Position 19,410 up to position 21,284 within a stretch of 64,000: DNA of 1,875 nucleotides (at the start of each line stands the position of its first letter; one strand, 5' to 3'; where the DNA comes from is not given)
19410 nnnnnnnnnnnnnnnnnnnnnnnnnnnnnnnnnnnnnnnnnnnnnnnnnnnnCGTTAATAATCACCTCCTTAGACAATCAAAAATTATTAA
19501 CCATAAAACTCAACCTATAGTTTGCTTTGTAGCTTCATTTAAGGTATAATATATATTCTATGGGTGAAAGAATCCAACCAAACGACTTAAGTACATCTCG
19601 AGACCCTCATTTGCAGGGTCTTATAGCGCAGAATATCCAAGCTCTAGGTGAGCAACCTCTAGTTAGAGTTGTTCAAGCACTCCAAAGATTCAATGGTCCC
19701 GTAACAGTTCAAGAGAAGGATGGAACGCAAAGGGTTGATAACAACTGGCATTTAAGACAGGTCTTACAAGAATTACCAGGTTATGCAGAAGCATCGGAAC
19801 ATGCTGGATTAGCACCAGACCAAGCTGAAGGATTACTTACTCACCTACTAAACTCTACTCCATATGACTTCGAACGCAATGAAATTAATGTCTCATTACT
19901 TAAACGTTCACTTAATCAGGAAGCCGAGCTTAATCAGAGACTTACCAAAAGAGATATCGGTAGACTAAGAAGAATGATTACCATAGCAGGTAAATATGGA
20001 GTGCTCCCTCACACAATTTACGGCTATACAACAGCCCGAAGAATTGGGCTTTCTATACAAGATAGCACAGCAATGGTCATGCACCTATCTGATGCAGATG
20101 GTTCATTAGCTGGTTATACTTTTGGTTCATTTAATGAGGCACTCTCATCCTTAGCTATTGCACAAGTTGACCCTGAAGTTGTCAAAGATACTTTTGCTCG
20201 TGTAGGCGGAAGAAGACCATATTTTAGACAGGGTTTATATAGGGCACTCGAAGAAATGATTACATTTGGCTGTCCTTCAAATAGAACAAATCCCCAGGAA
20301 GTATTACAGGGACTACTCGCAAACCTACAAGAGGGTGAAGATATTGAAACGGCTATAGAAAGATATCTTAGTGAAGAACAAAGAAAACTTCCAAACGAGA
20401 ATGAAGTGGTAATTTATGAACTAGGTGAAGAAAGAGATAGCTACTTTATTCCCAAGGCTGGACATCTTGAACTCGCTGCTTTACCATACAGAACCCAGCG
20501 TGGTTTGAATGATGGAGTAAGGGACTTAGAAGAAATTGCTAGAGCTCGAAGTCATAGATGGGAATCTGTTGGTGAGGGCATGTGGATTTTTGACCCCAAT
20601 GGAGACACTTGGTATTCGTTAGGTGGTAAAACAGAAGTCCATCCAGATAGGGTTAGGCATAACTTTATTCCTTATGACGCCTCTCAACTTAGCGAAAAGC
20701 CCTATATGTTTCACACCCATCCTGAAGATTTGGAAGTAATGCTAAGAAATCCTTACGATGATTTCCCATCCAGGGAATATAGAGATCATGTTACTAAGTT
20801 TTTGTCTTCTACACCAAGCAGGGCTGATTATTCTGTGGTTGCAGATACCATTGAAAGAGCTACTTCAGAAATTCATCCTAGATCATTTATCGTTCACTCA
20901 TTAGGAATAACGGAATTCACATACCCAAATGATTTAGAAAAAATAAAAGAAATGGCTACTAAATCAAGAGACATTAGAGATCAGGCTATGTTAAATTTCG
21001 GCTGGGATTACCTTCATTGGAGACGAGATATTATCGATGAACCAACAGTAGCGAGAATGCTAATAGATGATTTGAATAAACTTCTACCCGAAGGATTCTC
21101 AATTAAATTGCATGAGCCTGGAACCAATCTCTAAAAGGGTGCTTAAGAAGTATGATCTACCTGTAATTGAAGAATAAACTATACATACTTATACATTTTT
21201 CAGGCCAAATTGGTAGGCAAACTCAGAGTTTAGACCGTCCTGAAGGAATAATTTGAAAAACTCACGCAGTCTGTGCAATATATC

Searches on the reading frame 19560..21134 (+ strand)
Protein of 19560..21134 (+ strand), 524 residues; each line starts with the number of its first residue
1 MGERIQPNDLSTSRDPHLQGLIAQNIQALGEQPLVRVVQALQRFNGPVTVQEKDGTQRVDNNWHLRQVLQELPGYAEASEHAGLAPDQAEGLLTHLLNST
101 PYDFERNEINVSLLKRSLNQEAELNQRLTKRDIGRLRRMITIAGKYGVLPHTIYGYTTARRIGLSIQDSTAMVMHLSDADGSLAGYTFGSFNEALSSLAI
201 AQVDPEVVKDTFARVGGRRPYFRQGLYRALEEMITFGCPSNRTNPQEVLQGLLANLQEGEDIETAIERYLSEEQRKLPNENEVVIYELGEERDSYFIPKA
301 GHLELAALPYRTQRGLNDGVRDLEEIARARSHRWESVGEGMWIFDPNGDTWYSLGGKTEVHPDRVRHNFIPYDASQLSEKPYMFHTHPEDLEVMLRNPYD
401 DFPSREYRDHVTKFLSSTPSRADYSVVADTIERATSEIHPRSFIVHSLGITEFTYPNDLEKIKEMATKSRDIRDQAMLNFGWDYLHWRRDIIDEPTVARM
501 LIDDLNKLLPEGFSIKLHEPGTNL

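Call 9: search_protein_families(library=pfam, max_evalue=0.1, proteins=[window:19560-21134:+])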
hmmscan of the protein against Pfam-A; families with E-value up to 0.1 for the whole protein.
window:19560-21134:+ (524 aa): 0 families

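Call 46: search_protein_families(library=ncbifam, max_evalue=10, proteins=[window:19560-21134:+])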
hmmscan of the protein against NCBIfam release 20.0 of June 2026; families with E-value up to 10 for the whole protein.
window:19560-21134:+ (524 aa): 0 families

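Call 71: search_protein_families(library=padloc, max_evalue=0.01, proteins=[window:19560-21134:+])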
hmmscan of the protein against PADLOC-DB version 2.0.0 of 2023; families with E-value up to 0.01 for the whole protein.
window:19560-21134:+ (524 aa): 0 families

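Call 72: search_solved_structures(query=window:19560-21134:+, max_evalue=1)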
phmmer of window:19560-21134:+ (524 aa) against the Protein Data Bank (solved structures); distinct sequences matched with E-value up to 1: 2.
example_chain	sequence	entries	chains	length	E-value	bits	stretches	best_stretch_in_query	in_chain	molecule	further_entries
2dny_A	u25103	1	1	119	0.56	12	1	244-300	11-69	Fuse-binding protein-interacting repressor, isoform b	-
3ue2_A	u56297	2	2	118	0.77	11.6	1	246-300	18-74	Poly(U)-binding-splicing factor PUF60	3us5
